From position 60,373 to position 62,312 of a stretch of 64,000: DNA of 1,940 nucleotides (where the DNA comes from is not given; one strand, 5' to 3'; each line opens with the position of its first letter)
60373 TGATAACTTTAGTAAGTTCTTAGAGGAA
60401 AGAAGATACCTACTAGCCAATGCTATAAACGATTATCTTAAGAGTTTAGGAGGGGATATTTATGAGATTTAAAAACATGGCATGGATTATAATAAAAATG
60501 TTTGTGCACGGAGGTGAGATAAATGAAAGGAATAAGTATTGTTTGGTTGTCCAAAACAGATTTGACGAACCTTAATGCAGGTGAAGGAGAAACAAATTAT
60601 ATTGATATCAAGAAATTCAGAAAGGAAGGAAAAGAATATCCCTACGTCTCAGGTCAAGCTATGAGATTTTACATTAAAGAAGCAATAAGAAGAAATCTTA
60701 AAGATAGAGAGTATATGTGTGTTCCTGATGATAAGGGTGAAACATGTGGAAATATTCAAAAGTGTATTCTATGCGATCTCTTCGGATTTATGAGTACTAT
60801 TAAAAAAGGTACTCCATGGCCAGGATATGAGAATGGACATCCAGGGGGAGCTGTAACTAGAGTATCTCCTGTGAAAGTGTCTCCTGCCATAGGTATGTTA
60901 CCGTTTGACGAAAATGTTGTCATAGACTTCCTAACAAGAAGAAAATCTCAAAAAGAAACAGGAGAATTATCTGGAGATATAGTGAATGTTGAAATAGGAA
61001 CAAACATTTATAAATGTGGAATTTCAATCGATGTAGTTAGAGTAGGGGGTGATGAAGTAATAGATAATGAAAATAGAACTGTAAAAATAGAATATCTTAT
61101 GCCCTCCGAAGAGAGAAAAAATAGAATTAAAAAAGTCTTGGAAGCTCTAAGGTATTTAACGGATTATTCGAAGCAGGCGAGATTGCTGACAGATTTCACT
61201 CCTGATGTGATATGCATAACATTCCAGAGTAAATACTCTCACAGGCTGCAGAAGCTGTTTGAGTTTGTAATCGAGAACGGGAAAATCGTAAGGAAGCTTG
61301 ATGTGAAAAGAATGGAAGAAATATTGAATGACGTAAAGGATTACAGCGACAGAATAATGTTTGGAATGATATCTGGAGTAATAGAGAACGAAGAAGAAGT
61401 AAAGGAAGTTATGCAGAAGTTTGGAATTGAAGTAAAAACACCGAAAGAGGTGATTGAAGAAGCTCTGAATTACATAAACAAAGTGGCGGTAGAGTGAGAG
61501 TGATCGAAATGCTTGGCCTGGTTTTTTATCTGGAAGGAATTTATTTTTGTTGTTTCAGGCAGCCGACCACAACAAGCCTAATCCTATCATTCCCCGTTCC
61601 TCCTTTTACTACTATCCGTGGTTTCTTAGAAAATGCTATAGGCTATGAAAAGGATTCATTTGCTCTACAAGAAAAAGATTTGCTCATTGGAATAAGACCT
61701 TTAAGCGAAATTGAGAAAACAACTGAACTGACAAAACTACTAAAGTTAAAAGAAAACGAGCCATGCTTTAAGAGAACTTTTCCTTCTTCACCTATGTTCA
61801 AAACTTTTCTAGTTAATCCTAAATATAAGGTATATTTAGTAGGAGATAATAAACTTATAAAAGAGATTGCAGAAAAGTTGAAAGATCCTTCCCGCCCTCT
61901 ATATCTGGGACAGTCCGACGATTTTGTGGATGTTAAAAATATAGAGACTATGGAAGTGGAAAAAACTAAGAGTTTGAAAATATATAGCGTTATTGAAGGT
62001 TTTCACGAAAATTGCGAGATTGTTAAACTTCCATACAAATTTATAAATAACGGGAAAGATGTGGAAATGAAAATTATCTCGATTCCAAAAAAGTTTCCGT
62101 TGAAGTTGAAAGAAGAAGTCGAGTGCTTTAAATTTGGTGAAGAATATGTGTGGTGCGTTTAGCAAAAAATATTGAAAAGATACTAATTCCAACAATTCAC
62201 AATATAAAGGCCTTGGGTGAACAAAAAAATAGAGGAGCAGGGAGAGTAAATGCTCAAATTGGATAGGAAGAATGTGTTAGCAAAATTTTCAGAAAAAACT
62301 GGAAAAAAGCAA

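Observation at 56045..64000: Type I-B-like cas effector operon abutting tRNA-Glu, with a compositional shift and no CRISPR array in view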

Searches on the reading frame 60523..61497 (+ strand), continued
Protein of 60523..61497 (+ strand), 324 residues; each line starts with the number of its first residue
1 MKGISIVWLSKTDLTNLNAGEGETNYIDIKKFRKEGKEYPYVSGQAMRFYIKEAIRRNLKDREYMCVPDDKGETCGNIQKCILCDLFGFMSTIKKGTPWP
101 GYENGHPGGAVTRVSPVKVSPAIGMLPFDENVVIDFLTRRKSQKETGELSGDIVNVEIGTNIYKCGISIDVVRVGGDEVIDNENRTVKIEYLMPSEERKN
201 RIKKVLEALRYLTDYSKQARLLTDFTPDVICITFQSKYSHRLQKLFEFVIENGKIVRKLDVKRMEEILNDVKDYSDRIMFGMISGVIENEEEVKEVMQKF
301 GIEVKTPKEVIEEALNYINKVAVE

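Call 64: search_protein_families(library=padloc, proteins=[L027:1429-1674:+], max_evalue=0.001)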
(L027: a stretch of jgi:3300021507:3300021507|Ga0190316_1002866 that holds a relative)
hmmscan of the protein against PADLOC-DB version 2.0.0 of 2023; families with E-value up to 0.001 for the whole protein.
L027:1429-1674:+ (81 aa): 1 family
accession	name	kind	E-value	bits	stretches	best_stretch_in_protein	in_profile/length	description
PDLC01542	Cas8b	-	1.4e-29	101.5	1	14-74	4-63/574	CAS-I-B; effector_LS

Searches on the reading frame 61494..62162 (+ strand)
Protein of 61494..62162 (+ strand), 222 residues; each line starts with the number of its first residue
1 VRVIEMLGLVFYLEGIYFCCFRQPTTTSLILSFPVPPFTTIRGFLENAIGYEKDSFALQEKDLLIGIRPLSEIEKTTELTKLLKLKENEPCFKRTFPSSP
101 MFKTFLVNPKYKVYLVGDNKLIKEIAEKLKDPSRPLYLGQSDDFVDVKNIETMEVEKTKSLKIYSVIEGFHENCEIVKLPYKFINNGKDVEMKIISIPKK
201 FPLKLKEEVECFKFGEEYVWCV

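Call 6: search_protein_families(library=pfam, proteins=[window:61494-62162:+], max_evalue=0.01)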
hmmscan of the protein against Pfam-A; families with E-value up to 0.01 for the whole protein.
window:61494-62162:+ (222 aa): 1 family
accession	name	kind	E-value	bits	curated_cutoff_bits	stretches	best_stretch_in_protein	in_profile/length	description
PF09704.15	Cas_Cas5d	-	2.1e-10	41.4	23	1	9-162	2-165/217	CRISPR-associated protein (Cas_Cas5)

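Call 11: find_encoding_contigs(protein=window:61494-62162:+, flank=10000, max_places=6)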
Protein window:61494-62162:+ (222 aa): no gene with exactly this product is on record in the collection.

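Call 16: search_protein_families(library=ncbifam, proteins=[window:61509-62162:+], max_evalue=0.01)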
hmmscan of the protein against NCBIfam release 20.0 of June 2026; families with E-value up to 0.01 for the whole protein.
window:61509-62162:+ (217 aa): 3 families
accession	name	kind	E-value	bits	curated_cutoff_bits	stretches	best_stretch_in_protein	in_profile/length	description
TIGR01895.1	cas_Cas5t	exception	1e-19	71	96.7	1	13-164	12-157/217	type I-B CRISPR-associated protein Cas5b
TIGR02592.1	cas_Cas5h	exception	6e-15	55.6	97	1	4-163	3-168/241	type I-B CRISPR-associated protein Cas5b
TIGR02593.1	CRISPR_cas5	subfamily_domain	5.8e-07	29.2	17.8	1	4-46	2-43/43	CRISPR-associated protein Cas5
